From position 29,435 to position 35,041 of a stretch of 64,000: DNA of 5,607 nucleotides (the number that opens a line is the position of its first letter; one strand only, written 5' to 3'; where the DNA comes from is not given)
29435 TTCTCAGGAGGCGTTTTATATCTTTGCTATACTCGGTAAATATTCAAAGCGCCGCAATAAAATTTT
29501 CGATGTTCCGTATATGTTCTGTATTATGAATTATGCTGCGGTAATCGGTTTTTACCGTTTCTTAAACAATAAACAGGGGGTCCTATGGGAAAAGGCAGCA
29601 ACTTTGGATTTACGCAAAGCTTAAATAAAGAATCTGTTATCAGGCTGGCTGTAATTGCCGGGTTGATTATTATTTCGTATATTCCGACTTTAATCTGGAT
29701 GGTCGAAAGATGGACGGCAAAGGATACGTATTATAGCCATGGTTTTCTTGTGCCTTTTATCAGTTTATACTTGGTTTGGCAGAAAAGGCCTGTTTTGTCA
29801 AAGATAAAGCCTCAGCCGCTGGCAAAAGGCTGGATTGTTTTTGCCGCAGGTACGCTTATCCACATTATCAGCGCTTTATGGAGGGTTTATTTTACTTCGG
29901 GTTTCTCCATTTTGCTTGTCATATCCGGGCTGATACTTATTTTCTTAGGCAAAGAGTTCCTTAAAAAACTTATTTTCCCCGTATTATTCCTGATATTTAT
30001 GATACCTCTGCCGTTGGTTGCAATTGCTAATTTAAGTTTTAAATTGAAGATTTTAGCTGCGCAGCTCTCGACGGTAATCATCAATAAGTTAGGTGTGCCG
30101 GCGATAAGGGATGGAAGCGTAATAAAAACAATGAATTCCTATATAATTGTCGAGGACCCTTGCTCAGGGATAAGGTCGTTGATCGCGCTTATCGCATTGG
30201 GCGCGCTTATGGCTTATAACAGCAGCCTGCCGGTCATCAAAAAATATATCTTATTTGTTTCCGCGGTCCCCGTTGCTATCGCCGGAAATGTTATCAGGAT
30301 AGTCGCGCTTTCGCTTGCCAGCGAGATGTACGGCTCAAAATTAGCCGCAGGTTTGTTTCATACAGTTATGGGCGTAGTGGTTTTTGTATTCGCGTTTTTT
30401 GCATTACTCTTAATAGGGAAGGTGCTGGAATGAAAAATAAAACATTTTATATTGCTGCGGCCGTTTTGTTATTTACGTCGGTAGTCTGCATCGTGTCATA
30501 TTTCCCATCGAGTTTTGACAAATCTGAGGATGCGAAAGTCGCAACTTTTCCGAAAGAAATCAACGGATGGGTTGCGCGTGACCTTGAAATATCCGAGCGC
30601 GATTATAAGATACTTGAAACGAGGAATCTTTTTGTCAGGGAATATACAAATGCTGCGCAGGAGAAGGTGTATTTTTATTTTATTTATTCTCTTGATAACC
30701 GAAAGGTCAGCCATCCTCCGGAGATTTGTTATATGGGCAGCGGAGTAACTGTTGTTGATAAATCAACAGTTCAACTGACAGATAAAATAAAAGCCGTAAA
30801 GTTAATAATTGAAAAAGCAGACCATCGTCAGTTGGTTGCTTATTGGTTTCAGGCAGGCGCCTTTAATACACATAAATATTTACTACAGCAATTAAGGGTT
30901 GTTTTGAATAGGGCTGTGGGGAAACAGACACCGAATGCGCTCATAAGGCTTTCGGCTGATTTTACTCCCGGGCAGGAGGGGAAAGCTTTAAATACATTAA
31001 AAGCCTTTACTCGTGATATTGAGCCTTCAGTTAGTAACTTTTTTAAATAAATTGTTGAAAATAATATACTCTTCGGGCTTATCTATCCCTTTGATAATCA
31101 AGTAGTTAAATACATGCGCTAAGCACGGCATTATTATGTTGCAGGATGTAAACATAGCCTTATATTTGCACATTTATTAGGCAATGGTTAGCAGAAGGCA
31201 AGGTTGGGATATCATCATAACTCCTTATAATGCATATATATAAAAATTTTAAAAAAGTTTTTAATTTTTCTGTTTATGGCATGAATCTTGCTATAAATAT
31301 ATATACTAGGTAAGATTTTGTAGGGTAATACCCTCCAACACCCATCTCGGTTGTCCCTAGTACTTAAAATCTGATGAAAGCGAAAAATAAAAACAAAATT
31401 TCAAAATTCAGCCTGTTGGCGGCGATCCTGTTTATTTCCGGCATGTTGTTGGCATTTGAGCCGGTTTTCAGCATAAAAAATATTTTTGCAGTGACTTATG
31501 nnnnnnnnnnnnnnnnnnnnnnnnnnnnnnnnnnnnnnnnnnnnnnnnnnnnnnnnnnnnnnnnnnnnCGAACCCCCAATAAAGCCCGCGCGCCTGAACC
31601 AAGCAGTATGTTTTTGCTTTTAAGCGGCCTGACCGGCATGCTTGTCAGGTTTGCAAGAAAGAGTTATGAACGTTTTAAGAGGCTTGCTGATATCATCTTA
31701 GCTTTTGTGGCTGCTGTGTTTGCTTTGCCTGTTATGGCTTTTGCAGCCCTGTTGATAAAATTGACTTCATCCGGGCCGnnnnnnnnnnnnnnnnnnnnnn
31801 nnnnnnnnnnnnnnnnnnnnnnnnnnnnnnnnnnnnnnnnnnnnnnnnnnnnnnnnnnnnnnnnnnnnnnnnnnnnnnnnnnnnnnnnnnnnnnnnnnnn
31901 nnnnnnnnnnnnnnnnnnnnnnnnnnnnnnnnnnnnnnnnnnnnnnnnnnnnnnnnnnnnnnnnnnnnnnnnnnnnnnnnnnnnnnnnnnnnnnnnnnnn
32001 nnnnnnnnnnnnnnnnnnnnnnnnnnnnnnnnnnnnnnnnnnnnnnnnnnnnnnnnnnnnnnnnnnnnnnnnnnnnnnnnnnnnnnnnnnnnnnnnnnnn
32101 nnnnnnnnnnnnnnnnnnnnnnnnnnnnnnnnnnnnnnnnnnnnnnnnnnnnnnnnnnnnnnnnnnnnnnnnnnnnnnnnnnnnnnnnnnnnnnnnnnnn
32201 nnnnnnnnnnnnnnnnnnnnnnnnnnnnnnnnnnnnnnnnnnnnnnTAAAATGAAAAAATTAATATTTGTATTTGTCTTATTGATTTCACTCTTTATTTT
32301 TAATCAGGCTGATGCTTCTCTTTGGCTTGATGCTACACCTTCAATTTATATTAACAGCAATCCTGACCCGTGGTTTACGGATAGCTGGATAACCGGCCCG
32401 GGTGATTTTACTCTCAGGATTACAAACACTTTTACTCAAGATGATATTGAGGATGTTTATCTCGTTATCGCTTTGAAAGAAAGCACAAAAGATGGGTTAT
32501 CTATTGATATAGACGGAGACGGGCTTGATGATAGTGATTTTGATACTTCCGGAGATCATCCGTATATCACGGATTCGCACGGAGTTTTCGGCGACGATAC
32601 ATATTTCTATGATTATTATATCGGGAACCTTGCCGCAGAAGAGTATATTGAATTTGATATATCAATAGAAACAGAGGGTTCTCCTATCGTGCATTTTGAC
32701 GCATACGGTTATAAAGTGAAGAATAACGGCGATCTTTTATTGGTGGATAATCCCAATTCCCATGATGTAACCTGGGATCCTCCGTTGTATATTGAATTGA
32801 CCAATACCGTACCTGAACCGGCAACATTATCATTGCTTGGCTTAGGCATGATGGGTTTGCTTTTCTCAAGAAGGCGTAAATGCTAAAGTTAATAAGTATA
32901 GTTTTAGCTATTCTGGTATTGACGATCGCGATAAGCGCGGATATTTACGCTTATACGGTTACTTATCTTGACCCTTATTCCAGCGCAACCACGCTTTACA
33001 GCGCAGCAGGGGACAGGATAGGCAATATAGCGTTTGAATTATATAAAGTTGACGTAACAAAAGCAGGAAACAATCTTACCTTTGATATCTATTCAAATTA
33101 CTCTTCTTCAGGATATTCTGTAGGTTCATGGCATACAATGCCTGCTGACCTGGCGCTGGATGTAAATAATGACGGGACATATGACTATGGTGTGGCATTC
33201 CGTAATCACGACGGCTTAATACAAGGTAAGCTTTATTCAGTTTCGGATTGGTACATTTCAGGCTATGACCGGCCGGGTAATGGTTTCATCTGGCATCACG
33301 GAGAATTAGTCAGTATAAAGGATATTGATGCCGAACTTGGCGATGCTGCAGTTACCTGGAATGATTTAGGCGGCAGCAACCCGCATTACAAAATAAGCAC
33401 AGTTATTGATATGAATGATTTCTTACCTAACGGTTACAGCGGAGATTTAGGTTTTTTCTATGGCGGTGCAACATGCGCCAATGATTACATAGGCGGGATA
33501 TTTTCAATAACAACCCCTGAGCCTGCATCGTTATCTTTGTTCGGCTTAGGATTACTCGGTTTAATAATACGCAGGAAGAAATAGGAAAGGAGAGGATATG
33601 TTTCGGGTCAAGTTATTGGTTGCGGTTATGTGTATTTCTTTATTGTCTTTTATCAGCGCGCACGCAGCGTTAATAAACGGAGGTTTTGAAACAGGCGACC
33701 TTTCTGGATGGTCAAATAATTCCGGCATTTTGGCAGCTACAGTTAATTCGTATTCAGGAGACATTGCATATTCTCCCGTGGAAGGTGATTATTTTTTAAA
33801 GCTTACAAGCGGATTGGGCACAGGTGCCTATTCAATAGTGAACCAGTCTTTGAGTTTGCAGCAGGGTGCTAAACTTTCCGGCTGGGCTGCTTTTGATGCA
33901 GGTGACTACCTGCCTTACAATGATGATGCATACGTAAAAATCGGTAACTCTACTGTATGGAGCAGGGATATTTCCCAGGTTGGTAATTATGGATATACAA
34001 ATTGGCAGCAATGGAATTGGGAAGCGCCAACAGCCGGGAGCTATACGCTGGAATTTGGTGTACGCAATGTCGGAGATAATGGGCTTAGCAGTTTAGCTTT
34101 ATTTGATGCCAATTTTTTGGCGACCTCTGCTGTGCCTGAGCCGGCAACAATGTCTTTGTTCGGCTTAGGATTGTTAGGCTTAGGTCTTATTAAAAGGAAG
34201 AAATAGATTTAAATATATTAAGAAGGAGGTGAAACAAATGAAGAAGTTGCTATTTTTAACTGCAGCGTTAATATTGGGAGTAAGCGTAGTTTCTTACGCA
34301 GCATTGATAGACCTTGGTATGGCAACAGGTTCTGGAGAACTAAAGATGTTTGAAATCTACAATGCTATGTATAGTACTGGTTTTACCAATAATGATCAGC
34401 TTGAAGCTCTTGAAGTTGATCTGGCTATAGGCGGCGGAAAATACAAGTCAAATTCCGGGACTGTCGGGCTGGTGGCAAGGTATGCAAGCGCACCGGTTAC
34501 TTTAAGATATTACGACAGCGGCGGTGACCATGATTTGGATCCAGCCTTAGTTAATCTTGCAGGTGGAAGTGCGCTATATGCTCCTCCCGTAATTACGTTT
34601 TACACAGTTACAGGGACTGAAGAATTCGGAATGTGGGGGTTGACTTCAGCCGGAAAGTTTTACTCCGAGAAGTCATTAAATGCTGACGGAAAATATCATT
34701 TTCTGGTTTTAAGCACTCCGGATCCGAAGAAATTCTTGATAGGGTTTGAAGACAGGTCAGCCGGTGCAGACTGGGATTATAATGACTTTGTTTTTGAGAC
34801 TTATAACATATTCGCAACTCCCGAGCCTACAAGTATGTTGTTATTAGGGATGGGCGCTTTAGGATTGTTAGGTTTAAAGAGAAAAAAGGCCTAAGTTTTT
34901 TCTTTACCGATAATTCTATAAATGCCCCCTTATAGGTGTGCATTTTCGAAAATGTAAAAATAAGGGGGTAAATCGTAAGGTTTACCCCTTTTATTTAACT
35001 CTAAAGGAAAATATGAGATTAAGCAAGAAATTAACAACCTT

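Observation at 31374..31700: Priming sugar transferase carries an embedded PEP-CTERM-like sorting motif in an N-terminal extension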

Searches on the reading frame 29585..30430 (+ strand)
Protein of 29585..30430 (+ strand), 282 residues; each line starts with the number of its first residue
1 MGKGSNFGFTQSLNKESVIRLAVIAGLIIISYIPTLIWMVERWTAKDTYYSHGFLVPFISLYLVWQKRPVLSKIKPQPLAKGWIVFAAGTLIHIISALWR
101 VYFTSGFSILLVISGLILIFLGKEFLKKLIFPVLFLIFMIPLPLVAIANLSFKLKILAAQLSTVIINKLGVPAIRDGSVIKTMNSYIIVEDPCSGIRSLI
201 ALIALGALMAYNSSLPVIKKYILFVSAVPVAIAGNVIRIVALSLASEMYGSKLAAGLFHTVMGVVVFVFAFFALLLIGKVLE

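Call 6: search_protein_families(library=ncbifam, proteins=[window:29585-30430:+], max_evalue=0.01)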
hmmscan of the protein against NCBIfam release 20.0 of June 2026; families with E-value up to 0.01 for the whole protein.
window:29585-30430:+ (282 aa): 19 families
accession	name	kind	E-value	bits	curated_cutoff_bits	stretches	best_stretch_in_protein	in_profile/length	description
TIGR03109.2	exosort_XrtA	exception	7.2e-56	189.5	208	1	21-280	3-258/261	exosortase A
NF038142.1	exosort_XrtW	exception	5.4e-54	183.3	425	1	18-280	2-264/494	exosortase W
TIGR04152.1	exosort_VPLPA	exception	2.9e-50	171.7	400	1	41-281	3-242/486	VPLPA-CTERM-specific exosortase XrtD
TIGR02602.1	8TM_EpsH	subfamily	4.8e-50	170.3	105.55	1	41-281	2-240/241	exosortase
NF035943.2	exosort_XrtV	exception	2.4e-39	135.2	313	1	22-281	7-266/270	exosortase V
TIGR03113.1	exosort_XrtB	exception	7.7e-35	120.8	275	1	22-281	3-264/268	exosortase B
TIGR04178.1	exo_archaeo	signature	2.8e-18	66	23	1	188-281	2-95/97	exosortase/archaeosortase family protein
TIGR04151.1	exosort_VPDSG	exception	1.5e-17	63.9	300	1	37-276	45-297/306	VPDSG-CTERM-specific exosortase XrtC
TIGR04489.1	exosort_XrtO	exception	2.5e-14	52.9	250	1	33-272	6-249/451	exosortase O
NF033770.1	exosort_XrtT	exception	2.5e-13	49.4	250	1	23-276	4-262/472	exosortase T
TIGR04156.1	cyanoexo_CrtB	exception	4.9e-13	49.2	300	1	23-271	5-256/280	cyanoexosortase B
NF033464.1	cyanoexo_CrtC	exception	7.1e-11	42.2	225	1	21-273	7-266/278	cyanoexosortase C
NF012182.0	exosortase_XrtQ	exception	7.1e-11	42.1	270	1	27-270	12-247/256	exosortase Q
TIGR03762.1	archaeo_artC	exception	3.8e-10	40.1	100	1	129-272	119-265/274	archaeosortase C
TIGR03763.1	cyanoexo_CrtA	exception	1e-08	35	150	1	40-272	22-249/260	cyanoexosortase A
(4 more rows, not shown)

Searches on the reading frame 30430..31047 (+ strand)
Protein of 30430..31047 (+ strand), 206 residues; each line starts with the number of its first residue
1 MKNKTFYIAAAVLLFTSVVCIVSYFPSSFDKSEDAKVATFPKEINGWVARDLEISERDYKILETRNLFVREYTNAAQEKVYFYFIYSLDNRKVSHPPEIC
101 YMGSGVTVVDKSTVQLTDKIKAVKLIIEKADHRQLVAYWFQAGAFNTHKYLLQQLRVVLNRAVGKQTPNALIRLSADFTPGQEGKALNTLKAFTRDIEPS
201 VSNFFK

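Call 6: search_protein_families(library=ncbifam, proteins=[window:30430-31047:+], max_evalue=0.01)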
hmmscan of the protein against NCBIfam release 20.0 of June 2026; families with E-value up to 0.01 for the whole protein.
window:30430-31047:+ (206 aa): 7 families
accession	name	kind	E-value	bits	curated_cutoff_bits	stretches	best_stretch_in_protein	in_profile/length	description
TIGR02914.1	EpsI_fam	equivalog_domain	6.4e-24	84.4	42.8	1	38-204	2-173/174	exosortase C-terminal domain/associated protein EpsI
TIGR04152.1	exosort_VPLPA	exception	6.1e-22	78.3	400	1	7-204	279-484/486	VPLPA-CTERM-specific exosortase XrtD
NF038142.1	exosort_XrtW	exception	1.1e-12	47.1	425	1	7-204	298-493/494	exosortase W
NF045608.2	EpsI_type_V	exception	2.3e-10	40.2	228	1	66-201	69-208/218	exosortase-associated protein EpsI, V-type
NF045609.1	EpsI_type_B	exception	9.4e-10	38.3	220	1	38-176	38-187/221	exosortase-associated protein EpsI, B-type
TIGR04489.1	exosort_XrtO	exception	4.4e-08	32.3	250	1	92-153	366-425/451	exosortase O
TIGR04476.1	exosort_XrtN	exception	0.00011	21.5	200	1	75-151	317-391/406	exosortase N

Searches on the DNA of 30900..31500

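Call 65: search_rna_families(source=window, start=30900, end=31500, threshold=evalue, max_evalue=1)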
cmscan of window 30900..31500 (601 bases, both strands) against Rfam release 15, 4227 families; matches with E-value up to 1: 0.
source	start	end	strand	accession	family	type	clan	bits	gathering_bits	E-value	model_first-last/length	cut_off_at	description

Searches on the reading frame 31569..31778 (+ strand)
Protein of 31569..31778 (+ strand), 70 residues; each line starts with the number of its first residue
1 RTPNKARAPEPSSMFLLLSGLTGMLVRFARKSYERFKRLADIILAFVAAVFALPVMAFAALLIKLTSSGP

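Call 27: find_related_loci(query=A3, collection=genome_contigs, flank=10000)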
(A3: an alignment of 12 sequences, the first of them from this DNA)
Query A3 (70 aa) in genome_contigs; peptide patterns used: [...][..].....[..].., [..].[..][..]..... (x = any residue, [..] = any of these).
47 stretches matched a pattern; 6 encode a relative of the query (tblastn E <= 1e-3); 6 distinct loci.
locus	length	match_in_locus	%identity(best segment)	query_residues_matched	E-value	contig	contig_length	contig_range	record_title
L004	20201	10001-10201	54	4-70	1e-22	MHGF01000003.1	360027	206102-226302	MAG: Omnitrophica WOR_2 bacterium GWF2_43_52 gwf2_scaffold_118, whole genome shotgun sequence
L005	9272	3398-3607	54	1-70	6e-22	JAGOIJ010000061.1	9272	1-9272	MAG: Candidatus Omnitrophota bacterium isolate Go_SlDig_bin_191 Go_SlDig_23077_length_9272_cov_4.608311, whole genome sh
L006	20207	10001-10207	49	2-70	9e-21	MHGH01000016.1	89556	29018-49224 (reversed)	MAG: Omnitrophica WOR_2 bacterium RBG_13_41_10 RBG_13_scaffold_53, whole genome shotgun sequence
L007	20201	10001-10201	51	4-70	5e-20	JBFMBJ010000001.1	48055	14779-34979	MAG: Candidatus Omnitrophota bacterium isolate MAG161 MAG161_1, whole genome shotgun sequence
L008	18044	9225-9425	52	4-70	1e-17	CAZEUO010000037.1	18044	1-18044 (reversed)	MAG TPA_asm: uncultured Planctomycetales bacterium isolate SRP178908_co1_326 genome assembly, contig: NODE_1991_length_1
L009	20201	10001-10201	40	4-70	1e-14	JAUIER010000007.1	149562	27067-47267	MAG: bacterium isolate 8_bin.41 NODE_211_length_149562_cov_1.322327, whole genome shotgun sequence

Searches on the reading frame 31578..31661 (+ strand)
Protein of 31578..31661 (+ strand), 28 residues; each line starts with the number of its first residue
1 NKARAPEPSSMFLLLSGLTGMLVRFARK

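Call 3: search_protein_families(library=ncbifam, proteins=[window:31578-31661:+], max_evalue=10)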
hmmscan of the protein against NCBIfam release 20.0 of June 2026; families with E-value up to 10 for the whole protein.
window:31578-31661:+ (28 aa): 10 families
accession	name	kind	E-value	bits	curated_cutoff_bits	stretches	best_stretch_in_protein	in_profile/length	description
TIGR02595.1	PEP_CTERM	domain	0.0001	22.8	16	1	5-23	1-18/24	PEP-CTERM sorting domain-containing protein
NF033554.9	floc_PepA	equivalog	0.013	15.3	80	1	5-28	237-260/261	flocculation-associated PEP-CTERM protein PepA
NF038120.1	PEP_CTERM_QFxxD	subfamily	0.023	14.5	80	1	4-24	192-212/215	NF038120 family PEP-CTERM protein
NF038129.1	PEP_NF038129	equivalog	0.025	14.4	65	1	6-24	172-190/194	NF038129 family PEP-CTERM protein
NF038118.1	PEP_CTERM_CCXG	equivalog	0.034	13.8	90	1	3-26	174-197/199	CCXG family PEP-CTERM protein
NF041538.1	PEP_EDSA_1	subfamily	0.044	13.4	100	1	5-23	284-302/307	EDSAP-1 family PEP-CTERM protein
NF004903.0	PRK06265.1-3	equivalog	0.083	12.3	193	1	7-25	58-76/211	cobalt transporter CbiM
NF038125.1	PEP_CTERM_THxN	subfamily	0.12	11.9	85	1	5-27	223-245/246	THxN family PEP-CTERM protein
NF038124.1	PEP_CTERM_TLD_A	exception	0.13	11.9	100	1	5-27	211-233/235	PEP_CTERM-anchored TLD domain-containing protein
NF041927.1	Xrt_dep_XDP1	equivalog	0.14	12.1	125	1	4-24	218-238/242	exosortase-dependent surface protein XDP1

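Call 4: search_protein_families(library=pfam, proteins=[window:31578-31661:+], max_evalue=10)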
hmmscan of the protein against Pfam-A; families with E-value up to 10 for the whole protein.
window:31578-31661:+ (28 aa): 1 family
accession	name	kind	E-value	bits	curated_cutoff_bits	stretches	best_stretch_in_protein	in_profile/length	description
PF07589.16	PEP-CTERM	-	7.2e-05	23.1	20.7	1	5-28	2-24/24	PEP-CTERM motif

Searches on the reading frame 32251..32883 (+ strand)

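Call 6: search_protein_families(library=ncbifam, proteins=[window:32251-32883:+], max_evalue=0.01)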
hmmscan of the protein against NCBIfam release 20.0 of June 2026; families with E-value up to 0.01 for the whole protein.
window:32251-32883:+ (211 aa): 12 families
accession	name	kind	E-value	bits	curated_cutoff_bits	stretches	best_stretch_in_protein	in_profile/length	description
NF038141.1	choice_anch_N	equivalog_domain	9e-13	49.2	40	1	23-174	4-184/184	choice-of-anchor N protein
NF033554.9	floc_PepA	equivalog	8.8e-10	38.8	80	1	17-210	117-260/261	flocculation-associated PEP-CTERM protein PepA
NF038125.1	PEP_CTERM_THxN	subfamily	3.4e-08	33.4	85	1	181-210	215-246/246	THxN family PEP-CTERM protein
NF041538.1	PEP_EDSA_1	subfamily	9.9e-08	32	100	1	183-210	280-307/307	EDSAP-1 family PEP-CTERM protein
TIGR02595.1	PEP_CTERM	domain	1.2e-06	28.9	16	1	187-210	1-24/24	PEP-CTERM sorting domain-containing protein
NF038129.1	PEP_NF038129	equivalog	6.2e-05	22.9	65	1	184-210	168-194/194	NF038129 family PEP-CTERM protein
NF038120.1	PEP_CTERM_QFxxD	subfamily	0.00013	21.9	80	1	184-209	190-215/215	NF038120 family PEP-CTERM protein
NF041927.1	Xrt_dep_XDP1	equivalog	0.00018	21.6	125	1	185-210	217-242/242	exosortase-dependent surface protein XDP1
NF038118.1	PEP_CTERM_CCXG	equivalog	0.00035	20.3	90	1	184-210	173-199/199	CCXG family PEP-CTERM protein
NF033947.0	PEP-cistern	hypoth_equivalog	0.0024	17.6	60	1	184-209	170-195/195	cistern family PEP-CTERM protein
NF038126.1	PEP_CTERM_FxDxF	subfamily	0.0027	18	50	1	185-209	140-165/165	FxDxF family PEP-CTERM protein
NF038124.1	PEP_CTERM_TLD_A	exception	0.0033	17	100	1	185-209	209-235/235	PEP_CTERM-anchored TLD domain-containing protein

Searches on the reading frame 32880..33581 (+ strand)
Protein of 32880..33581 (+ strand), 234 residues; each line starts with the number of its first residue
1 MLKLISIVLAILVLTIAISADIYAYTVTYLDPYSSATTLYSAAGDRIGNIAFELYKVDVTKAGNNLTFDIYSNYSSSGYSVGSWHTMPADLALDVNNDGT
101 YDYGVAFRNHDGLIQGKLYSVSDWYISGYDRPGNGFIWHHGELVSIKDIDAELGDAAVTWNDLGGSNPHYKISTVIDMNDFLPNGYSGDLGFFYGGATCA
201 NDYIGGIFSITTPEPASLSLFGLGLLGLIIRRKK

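Call 6: search_protein_families(library=ncbifam, proteins=[window:32880-33581:+], max_evalue=0.01)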
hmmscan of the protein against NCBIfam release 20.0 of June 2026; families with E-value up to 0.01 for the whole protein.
window:32880-33581:+ (234 aa): 6 families
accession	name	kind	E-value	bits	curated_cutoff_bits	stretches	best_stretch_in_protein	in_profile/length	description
NF033554.9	floc_PepA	equivalog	2.2e-06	27.7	80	1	209-233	233-258/261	flocculation-associated PEP-CTERM protein PepA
NF038125.1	PEP_CTERM_THxN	subfamily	7.2e-05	22.5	85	1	209-234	216-245/246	THxN family PEP-CTERM protein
TIGR02595.1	PEP_CTERM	domain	7.5e-05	23.3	16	1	212-234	1-23/24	PEP-CTERM sorting domain-containing protein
NF041927.1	Xrt_dep_XDP1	equivalog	0.0026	17.8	125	1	212-234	219-241/242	exosortase-dependent surface protein XDP1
NF041538.1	PEP_EDSA_1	subfamily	0.0028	17.4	100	1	213-232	285-304/307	EDSAP-1 family PEP-CTERM protein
NF038120.1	PEP_CTERM_QFxxD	subfamily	0.0047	16.8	80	1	212-234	193-215/215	NF038120 family PEP-CTERM protein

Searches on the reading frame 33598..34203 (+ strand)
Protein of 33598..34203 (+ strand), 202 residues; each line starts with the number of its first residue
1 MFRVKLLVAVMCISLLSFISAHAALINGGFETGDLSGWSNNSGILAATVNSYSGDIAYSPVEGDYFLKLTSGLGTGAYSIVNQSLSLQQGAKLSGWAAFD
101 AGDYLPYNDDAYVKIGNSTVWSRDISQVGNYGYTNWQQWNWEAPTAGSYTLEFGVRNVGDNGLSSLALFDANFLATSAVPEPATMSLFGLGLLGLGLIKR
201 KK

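Call 6: search_protein_families(library=ncbifam, proteins=[window:33598-34203:+], max_evalue=0.01)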
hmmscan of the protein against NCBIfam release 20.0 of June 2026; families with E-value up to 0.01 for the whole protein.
window:33598-34203:+ (202 aa): 13 families
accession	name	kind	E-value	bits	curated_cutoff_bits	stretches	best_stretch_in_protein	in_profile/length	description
NF038125.1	PEP_CTERM_THxN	subfamily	1.5e-08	34.5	85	1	171-202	215-246/246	THxN family PEP-CTERM protein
NF041538.1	PEP_EDSA_1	subfamily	1.3e-07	31.6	100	1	175-202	280-307/307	EDSAP-1 family PEP-CTERM protein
NF033554.9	floc_PepA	equivalog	3.3e-07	30.4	80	1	84-202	167-260/261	flocculation-associated PEP-CTERM protein PepA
NF038129.1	PEP_NF038129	equivalog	2e-06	27.8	65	1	127-201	133-193/194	NF038129 family PEP-CTERM protein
NF038132.1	PEP_NF038132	subfamily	7.7e-06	25.7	90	1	131-171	155-195/199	NF038132 family protein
NF038126.1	PEP_CTERM_FxDxF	subfamily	1.1e-05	25.8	50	1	129-200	94-163/165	FxDxF family PEP-CTERM protein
TIGR02595.1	PEP_CTERM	domain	2.4e-05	24.8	16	1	179-202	1-23/24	PEP-CTERM sorting domain-containing protein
NF038120.1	PEP_CTERM_QFxxD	subfamily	8.9e-05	22.5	80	1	174-200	188-214/215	NF038120 family PEP-CTERM protein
NF038118.1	PEP_CTERM_CCXG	equivalog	0.00014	21.6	90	1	172-202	170-199/199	CCXG family PEP-CTERM protein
NF041927.1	Xrt_dep_XDP1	equivalog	0.0006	19.9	125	1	176-202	216-242/242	exosortase-dependent surface protein XDP1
NF038124.1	PEP_CTERM_TLD_A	exception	0.00071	19.2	100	1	175-201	207-233/235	PEP_CTERM-anchored TLD domain-containing protein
NF033947.0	PEP-cistern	hypoth_equivalog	0.0018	18.1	60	1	175-201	169-195/195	cistern family PEP-CTERM protein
NF033675.1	NTTRR-F1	subfamily_domain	0.0025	18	70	1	24-54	5-34/155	NTTRR-F1 domain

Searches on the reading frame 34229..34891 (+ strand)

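Call 6: search_protein_families(library=ncbifam, proteins=[window:34229-34891:+], max_evalue=0.01)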
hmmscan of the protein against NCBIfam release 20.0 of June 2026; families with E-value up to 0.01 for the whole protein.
window:34229-34891:+ (221 aa): 5 families
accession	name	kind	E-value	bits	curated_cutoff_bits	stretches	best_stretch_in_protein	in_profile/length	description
NF033554.9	floc_PepA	equivalog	5.6e-06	26.4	80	1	118-220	155-260/261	flocculation-associated PEP-CTERM protein PepA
TIGR02595.1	PEP_CTERM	domain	5.3e-05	23.8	16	1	197-220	1-23/24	PEP-CTERM sorting domain-containing protein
NF038124.1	PEP_CTERM_TLD_A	exception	0.0015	18.2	100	1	181-218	197-234/235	PEP_CTERM-anchored TLD domain-containing protein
NF038125.1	PEP_CTERM_THxN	subfamily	0.0018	17.9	85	1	196-220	219-246/246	THxN family PEP-CTERM protein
NF038126.1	PEP_CTERM_FxDxF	subfamily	0.0096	16.2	50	0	191-218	136-165/165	FxDxF family PEP-CTERM protein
